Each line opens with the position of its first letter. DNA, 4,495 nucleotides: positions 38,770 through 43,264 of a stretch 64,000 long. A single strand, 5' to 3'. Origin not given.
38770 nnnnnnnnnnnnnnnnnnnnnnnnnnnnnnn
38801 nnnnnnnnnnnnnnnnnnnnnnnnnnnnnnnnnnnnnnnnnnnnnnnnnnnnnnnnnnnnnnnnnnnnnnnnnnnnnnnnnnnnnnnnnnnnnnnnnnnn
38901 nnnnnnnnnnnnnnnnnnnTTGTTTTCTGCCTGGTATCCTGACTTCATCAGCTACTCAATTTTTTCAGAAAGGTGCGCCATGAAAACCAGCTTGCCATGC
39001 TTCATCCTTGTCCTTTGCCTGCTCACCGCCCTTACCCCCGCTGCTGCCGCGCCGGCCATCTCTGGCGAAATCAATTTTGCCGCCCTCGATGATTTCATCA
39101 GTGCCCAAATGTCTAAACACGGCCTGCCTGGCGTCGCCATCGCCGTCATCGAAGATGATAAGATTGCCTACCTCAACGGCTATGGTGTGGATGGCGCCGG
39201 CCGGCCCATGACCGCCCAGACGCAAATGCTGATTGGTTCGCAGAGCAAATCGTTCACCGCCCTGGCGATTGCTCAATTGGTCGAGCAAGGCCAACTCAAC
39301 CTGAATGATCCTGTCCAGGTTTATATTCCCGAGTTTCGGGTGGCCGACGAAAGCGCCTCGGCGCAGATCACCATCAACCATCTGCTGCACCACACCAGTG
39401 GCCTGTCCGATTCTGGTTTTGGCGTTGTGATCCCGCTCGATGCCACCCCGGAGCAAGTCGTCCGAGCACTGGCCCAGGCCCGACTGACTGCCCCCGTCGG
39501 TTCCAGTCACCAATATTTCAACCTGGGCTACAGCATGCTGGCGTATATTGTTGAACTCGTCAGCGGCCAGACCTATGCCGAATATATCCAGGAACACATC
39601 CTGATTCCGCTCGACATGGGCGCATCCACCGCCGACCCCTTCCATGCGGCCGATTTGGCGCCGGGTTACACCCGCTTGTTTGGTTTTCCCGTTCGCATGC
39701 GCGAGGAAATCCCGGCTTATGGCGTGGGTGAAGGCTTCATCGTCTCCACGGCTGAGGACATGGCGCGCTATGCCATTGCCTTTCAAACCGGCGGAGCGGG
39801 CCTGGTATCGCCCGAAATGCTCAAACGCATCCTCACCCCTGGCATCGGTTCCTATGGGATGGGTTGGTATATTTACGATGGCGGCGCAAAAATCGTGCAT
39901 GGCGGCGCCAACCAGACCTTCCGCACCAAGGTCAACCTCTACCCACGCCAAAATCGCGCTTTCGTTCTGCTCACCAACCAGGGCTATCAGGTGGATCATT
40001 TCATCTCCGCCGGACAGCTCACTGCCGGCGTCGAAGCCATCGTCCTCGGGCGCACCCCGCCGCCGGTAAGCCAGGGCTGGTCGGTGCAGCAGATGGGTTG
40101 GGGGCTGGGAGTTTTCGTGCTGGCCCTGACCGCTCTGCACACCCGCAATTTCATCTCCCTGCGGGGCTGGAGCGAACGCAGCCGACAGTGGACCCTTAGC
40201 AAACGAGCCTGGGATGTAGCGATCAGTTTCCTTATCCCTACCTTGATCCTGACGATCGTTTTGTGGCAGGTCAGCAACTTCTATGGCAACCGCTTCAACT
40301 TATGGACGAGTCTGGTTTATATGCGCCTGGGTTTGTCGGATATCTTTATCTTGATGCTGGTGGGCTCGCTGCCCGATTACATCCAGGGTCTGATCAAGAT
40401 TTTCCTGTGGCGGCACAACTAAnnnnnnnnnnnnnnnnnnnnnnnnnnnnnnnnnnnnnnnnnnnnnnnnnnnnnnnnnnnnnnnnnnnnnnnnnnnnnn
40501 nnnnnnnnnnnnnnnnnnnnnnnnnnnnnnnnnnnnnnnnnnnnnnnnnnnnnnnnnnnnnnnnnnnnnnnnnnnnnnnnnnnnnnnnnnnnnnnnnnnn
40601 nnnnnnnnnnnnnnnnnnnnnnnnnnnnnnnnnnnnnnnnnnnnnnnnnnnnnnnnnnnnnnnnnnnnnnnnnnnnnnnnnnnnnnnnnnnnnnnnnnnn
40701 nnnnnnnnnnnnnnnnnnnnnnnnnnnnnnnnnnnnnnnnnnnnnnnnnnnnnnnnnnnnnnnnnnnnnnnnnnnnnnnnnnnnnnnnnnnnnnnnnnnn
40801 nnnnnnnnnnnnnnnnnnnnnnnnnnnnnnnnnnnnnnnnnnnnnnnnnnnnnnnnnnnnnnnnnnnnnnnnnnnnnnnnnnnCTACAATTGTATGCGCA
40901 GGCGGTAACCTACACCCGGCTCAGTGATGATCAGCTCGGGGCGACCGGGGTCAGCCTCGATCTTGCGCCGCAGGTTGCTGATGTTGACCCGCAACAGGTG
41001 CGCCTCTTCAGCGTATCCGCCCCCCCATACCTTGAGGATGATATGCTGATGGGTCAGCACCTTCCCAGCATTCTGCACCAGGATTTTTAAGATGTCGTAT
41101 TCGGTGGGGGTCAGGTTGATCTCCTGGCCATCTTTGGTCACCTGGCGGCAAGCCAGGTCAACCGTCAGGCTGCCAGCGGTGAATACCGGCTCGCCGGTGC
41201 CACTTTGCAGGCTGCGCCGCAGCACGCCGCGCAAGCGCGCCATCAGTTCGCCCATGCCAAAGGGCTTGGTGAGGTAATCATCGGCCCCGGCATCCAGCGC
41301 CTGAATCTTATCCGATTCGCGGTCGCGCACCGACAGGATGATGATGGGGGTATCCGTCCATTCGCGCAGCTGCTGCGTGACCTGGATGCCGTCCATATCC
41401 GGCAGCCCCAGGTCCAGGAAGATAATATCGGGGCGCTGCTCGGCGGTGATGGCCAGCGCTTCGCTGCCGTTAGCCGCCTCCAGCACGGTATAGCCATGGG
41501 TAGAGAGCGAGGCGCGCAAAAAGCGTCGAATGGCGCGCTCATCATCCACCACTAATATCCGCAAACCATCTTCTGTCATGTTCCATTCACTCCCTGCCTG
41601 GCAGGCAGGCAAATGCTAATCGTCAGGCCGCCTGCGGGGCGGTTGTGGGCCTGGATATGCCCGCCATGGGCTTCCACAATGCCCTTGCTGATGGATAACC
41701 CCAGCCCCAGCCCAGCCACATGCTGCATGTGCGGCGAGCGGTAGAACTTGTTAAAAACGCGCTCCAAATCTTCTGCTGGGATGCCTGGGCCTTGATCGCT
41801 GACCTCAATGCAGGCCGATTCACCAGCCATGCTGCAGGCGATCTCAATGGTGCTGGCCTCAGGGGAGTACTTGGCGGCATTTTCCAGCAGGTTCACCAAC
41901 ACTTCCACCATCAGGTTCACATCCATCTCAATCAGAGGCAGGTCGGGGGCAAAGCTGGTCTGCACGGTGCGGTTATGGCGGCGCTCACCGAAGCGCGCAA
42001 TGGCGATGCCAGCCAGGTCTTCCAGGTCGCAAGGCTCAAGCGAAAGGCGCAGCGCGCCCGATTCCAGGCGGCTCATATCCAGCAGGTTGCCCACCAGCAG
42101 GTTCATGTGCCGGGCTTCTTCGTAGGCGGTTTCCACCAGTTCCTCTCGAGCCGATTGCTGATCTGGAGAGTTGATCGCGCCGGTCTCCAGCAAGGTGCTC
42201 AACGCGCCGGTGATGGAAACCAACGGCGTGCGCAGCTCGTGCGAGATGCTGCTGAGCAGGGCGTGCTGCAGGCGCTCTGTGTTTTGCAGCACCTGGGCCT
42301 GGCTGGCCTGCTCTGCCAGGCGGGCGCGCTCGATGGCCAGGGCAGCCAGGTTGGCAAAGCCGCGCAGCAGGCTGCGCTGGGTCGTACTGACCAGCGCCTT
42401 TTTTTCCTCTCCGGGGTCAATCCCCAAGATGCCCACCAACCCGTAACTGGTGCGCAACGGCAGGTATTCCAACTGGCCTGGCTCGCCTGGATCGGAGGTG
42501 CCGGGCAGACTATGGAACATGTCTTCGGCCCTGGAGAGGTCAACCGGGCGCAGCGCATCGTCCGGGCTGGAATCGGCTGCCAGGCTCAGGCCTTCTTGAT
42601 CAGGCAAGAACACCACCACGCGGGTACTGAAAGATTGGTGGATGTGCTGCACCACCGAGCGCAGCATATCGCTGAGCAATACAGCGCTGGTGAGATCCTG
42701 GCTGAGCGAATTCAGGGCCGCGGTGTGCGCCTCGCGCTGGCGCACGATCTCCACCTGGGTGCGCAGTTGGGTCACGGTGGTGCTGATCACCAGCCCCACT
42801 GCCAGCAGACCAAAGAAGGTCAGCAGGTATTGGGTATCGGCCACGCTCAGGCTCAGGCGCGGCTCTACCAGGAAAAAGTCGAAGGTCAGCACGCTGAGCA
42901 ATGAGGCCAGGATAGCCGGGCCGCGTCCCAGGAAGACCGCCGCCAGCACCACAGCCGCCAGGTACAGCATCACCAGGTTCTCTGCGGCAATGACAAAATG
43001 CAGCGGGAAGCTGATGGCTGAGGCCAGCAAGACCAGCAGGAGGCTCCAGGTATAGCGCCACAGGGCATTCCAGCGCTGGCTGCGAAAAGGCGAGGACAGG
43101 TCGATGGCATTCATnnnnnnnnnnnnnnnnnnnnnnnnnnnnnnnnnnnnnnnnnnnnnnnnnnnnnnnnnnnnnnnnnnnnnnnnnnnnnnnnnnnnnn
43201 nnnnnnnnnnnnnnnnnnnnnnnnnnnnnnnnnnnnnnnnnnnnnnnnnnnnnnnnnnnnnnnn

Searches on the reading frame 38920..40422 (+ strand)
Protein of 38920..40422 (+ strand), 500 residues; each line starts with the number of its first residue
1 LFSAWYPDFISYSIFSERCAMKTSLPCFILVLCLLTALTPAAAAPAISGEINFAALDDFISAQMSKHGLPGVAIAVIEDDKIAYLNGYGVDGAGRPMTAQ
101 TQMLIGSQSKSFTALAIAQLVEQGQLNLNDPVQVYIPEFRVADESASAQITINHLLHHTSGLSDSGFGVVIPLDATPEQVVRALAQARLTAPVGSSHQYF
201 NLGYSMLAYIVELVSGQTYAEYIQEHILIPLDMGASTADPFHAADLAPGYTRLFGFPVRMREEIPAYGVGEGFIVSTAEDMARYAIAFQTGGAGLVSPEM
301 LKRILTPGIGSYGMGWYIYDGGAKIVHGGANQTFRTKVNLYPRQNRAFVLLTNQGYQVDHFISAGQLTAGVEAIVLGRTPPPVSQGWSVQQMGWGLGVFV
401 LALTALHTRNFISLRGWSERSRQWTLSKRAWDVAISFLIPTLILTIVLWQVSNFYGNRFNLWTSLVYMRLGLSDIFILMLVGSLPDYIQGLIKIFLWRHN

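Call 84: search_protein_families(library=pfam, proteins=[window:38920-40422:+], max_evalue=0.0001)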
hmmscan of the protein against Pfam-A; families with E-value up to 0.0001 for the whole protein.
window:38920-40422:+ (500 aa): 1 family
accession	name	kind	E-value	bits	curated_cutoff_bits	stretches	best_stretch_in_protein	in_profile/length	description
PF00144.29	Beta-lactamase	-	5e-62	210.4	27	1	56-359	1-315/329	Beta-lactamase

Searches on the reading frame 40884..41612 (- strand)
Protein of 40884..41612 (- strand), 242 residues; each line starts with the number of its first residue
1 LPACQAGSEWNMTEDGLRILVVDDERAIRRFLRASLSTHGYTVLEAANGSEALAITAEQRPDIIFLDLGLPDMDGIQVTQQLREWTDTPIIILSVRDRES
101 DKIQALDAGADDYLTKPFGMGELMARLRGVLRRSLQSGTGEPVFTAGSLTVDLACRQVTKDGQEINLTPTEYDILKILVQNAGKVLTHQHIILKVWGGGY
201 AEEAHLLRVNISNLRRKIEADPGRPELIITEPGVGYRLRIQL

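Call 84: search_protein_families(library=pfam, proteins=[window:40884-41612:-], max_evalue=0.0001)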
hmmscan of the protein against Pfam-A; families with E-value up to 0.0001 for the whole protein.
window:40884-41612:- (242 aa): 2 families
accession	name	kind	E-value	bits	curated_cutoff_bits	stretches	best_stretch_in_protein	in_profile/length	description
PF00072.30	Response_reg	-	6.4e-34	116.9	30.2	1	19-127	1-110/111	Response regulator receiver domain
PF00486.34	Trans_reg_C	-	1.3e-24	86.5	26.2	1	162-238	1-77/77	Transcriptional regulatory protein, C terminal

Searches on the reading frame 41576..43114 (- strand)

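Call 16: search_protein_families(library=pfam, proteins=[window:41576-43114:-], max_evalue=0.001)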
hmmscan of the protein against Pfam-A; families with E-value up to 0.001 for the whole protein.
window:41576-43114:- (512 aa): 5 families
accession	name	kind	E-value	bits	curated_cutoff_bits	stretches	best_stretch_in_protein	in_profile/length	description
PF13493.11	DUF4118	-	1e-27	96.5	28.4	1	21-127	1-107/107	Domain of unknown function (DUF4118)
PF02518.31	HATPase_c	-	4e-27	95.3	26.4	1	398-506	2-110/111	Histidine kinase-, DNA gyrase B-, and HSP90-like ATPase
PF00512.31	HisKA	-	1.9e-15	57.1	26.9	1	285-353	4-66/66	His Kinase A (phospho-acceptor) domain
PF13492.12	GAF_3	-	7.4e-06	26.8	27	1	149-263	4-129/129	GAF domain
PF13581.12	HATPase_c_2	-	7.3e-05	23.2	27.4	1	403-483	37-112/127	Histidine kinase-like ATPase domain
